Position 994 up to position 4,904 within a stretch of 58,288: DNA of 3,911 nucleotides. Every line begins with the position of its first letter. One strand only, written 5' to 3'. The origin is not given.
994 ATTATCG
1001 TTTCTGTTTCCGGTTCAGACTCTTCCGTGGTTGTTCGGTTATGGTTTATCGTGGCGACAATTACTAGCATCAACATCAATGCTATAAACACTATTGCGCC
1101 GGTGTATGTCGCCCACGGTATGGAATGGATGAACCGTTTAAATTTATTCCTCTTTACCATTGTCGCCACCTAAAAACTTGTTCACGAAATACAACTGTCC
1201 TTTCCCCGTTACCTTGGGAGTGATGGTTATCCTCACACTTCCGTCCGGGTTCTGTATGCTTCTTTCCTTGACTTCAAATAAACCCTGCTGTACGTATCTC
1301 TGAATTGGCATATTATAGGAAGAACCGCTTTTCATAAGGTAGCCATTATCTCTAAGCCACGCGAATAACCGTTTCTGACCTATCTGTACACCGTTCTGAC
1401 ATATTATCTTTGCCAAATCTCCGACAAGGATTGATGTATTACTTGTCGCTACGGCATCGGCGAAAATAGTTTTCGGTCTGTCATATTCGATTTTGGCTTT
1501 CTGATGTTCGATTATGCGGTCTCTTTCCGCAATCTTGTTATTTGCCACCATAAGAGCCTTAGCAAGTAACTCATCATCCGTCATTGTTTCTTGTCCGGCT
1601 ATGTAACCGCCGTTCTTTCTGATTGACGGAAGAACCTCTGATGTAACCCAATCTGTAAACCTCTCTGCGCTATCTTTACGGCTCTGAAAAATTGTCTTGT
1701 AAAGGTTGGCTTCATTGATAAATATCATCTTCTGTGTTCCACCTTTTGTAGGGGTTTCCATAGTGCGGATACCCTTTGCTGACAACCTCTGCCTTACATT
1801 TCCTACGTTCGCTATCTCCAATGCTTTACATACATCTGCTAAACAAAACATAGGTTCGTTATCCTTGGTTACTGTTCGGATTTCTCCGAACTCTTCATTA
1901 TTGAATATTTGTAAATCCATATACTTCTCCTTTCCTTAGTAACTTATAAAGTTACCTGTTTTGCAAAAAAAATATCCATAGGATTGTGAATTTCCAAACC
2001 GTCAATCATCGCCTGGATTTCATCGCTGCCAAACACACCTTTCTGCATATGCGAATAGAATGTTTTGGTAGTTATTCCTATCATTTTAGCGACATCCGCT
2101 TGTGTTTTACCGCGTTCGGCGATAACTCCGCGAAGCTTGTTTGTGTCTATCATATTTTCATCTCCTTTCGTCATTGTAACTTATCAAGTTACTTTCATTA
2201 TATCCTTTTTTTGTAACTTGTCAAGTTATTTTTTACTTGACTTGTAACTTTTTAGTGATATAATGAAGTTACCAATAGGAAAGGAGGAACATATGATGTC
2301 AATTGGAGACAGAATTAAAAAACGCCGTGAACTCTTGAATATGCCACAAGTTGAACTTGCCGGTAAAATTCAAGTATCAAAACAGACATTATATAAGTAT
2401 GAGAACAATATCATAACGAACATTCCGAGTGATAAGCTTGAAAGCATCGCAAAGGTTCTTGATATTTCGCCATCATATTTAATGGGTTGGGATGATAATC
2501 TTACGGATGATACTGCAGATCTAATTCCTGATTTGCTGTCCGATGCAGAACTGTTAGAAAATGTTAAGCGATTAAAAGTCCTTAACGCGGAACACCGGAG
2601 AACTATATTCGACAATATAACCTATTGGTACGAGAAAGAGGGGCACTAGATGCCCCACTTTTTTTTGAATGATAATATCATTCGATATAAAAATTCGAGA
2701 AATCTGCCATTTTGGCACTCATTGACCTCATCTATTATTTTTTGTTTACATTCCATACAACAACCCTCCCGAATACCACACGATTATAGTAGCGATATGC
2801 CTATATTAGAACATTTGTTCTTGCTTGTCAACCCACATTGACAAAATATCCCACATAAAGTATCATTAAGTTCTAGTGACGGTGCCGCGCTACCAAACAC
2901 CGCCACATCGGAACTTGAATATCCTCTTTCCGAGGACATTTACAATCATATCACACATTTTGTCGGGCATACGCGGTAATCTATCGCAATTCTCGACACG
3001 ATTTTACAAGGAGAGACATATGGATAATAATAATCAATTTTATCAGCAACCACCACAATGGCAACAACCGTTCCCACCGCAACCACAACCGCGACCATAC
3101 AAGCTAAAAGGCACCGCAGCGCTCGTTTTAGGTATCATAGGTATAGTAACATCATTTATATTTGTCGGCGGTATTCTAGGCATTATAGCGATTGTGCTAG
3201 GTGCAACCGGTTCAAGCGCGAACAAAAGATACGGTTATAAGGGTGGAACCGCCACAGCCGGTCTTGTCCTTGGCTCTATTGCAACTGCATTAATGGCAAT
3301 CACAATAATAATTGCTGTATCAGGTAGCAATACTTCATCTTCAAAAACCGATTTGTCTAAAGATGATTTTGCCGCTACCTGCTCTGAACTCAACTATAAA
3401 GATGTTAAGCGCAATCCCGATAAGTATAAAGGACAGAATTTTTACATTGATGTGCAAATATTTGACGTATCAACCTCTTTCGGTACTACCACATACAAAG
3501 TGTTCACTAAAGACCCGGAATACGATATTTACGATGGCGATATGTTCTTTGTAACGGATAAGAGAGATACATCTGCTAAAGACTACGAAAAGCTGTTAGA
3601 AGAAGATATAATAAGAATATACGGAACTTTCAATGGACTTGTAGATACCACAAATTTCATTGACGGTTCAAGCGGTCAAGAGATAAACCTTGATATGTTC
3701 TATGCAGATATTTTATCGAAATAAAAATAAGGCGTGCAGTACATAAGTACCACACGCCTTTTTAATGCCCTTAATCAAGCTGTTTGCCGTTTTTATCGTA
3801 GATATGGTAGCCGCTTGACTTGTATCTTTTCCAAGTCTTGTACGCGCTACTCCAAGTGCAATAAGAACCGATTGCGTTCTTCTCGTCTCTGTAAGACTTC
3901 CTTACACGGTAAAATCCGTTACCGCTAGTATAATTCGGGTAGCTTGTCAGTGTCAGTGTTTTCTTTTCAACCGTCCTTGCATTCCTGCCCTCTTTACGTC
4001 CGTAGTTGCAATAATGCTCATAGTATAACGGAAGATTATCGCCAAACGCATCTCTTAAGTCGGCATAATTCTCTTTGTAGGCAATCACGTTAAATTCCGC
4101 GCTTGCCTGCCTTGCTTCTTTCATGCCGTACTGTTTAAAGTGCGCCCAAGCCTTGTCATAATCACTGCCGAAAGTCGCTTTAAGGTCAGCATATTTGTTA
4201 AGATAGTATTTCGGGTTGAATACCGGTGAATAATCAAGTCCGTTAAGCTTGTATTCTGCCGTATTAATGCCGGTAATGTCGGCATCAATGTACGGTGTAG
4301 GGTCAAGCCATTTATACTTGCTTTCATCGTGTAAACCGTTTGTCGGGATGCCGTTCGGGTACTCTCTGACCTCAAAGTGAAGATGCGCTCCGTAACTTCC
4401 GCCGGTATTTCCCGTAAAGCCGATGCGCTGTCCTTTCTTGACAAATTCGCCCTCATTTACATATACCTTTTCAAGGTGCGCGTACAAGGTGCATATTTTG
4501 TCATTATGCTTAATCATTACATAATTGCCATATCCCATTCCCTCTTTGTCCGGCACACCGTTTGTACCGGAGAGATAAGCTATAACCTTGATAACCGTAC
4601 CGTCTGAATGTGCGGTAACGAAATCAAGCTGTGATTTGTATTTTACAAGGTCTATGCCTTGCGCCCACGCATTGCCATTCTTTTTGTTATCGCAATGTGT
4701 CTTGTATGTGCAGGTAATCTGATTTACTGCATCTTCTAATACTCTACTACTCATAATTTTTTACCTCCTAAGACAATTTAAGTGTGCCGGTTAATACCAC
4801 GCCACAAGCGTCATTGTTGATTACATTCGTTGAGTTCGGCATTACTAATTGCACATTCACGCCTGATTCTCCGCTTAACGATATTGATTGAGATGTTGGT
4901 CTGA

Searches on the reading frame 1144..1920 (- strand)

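Call 12: search_protein_families(library=phrogs, max_evalue=0.001, proteins=[window:1144-1920:-])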
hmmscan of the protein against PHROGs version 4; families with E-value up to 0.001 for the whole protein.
window:1144-1920:- (258 aa): 16 families
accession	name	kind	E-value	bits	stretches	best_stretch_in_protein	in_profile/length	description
phrog_130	-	transcription regulation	4.8e-86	290.7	1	1-253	158-412/480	anti-repressor Ant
phrog_2899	-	transcription regulation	1.2e-43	150.7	1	3-160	7-172/263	anti-repressor Ant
phrog_9438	-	transcription regulation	1.8e-43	148.2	1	142-252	3-114/121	anti-repressor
phrog_63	-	transcription regulation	2.2e-42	146.9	1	114-252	229-359/431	anti-repressor Ant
phrog_463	-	transcription regulation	9e-34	118.1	1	2-145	4-148/250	anti-repressor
phrog_2593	-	transcription regulation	1.3e-30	108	1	10-119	26-146/255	anti-repressor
phrog_25722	-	unknown function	9.2e-29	101.2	1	3-116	4-117/150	-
phrog_2011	-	transcription regulation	3.4e-26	93.6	1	3-132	1-140/275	anti-repressor Ant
phrog_7940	-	unknown function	8.2e-26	92.1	1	2-131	3-131/252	-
phrog_5060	-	transcription regulation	2.5e-25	90.8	1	4-127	8-137/224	anti-repressor Ant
phrog_245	-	transcription regulation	4.2e-25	89.9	1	6-118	46-153/319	anti-repressor Ant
phrog_15968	-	transcription regulation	3.2e-24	86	1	185-252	1-69/73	anti-repressor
phrog_9976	-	transcription regulation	6.4e-17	63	1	4-157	4-153/188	anti-repressor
phrog_2977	-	transcription regulation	3.2e-16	60.4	1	2-83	63-148/150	anti-repressor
phrog_7347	-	unknown function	7e-05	24.1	1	66-110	7-50/78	-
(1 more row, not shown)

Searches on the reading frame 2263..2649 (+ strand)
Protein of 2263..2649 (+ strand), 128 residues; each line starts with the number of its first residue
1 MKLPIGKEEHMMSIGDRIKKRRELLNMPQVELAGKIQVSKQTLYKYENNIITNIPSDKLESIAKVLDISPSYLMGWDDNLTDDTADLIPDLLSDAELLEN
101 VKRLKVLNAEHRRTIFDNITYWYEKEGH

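Call 12: search_protein_families(library=phrogs, max_evalue=0.001, proteins=[window:2263-2649:+])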
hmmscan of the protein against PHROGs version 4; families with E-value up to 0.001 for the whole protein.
window:2263-2649:+ (128 aa): 11 families
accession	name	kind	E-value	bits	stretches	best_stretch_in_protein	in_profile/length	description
phrog_8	-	transcription regulation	1.7e-24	87.9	1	8-87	71-149/346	transcriptional regulator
phrog_4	-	transcription regulation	4.5e-16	59.8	1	7-107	126-217/400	transcriptional repressor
phrog_3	-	transcription regulation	2.2e-13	51.8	1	7-83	82-155/430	transcriptional repressor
phrog_2967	-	transcription regulation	3.2e-12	47.5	1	9-82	6-78/225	transcriptional regulator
phrog_5823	-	transcription regulation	3.6e-10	40.6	1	10-86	3-79/404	transcriptional regulator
phrog_2439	-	transcription regulation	9.9e-10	38.8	1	10-81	4-74/367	transcriptional regulator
phrog_4836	-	transcription regulation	2.7e-05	24.8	1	11-79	73-140/194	CII-like regulator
phrog_2328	-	transcription regulation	5e-05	24.1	1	4-81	6-82/128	transcriptional repressor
phrog_1994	-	DNA, RNA and nucleotide metabolism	0.0002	22.4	1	16-90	2-73/170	DNA binding protein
phrog_1468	-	transcription regulation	0.00049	20.7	0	10-43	4-37/67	transcriptional repressor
phrog_2104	-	unknown function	0.00072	20.7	0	16-49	42-75/103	-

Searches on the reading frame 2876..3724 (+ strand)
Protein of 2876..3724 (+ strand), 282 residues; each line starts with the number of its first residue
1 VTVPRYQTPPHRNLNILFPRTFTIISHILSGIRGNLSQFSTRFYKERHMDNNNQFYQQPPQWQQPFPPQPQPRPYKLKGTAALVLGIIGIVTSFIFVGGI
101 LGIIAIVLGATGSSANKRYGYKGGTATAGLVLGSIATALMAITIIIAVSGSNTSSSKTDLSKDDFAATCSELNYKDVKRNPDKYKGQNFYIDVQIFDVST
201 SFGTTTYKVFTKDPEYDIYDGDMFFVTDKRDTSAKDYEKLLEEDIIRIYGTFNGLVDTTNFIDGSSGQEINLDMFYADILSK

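Call 12: search_protein_families(library=phrogs, max_evalue=0.001, proteins=[window:2876-3724:+])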
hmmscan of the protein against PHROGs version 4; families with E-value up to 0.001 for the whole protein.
window:2876-3724:+ (282 aa): 1 family
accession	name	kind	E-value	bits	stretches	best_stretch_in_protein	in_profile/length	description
phrog_26308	-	unknown function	2.2e-07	31.6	1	132-255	190-306/339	-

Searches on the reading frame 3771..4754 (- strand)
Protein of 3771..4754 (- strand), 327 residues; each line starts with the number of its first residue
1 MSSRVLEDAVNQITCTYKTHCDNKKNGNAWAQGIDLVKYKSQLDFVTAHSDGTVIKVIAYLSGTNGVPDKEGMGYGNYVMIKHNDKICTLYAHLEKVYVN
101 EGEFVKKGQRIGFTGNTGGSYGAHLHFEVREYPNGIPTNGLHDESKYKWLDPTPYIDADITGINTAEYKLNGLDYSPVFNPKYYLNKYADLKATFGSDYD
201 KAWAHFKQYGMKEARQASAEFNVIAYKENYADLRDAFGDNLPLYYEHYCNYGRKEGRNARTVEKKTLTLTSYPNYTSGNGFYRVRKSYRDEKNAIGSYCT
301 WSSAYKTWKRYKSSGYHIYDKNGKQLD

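Call 12: search_protein_families(library=phrogs, max_evalue=0.001, proteins=[window:3771-4754:-])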
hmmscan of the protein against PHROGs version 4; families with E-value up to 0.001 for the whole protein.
window:3771-4754:- (327 aa): 23 families
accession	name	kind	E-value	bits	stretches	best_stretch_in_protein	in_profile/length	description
phrog_7767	-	other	6.6e-20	72.6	1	13-162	6-125/194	metallo-endopeptidase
phrog_14988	-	other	2.9e-19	70.8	1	26-240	28-229/272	peptidase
phrog_16615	-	other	5e-17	62.9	1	73-132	448-507/529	peptidase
phrog_1067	-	head and packaging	7.3e-17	62.1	1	15-132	741-848/991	minor head protein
phrog_3578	-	lysis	3e-16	60.8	1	12-169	215-369/405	endolysin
phrog_10030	-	tail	3.3e-16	58.8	1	46-131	1927-2007/2105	tail length tape measure protein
phrog_6700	-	lysis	5.3e-16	57.8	1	23-131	2618-2713/2898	endolysin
phrog_21656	-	other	2.8e-12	46.5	1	56-131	649-731/1022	peptidase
phrog_4070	-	tail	6.7e-12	45.4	1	56-150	636-727/989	tail length tape measure protein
phrog_8537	-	unknown function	8.5e-12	46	1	55-139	26-107/384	-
phrog_13392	-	lysis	1.2e-11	45.7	1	74-157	87-170/308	endolysin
phrog_28672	-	other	9.8e-11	41.9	1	59-131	303-375/397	metallo-endopeptidase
phrog_28394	-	unknown function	1.2e-10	42.1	1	32-132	204-290/303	-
phrog_23188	-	tail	2.9e-09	34.9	1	71-147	3190-3263/5002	tail length tape measure protein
phrog_36429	-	unknown function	4.6e-09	35.5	1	73-135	158-226/1159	-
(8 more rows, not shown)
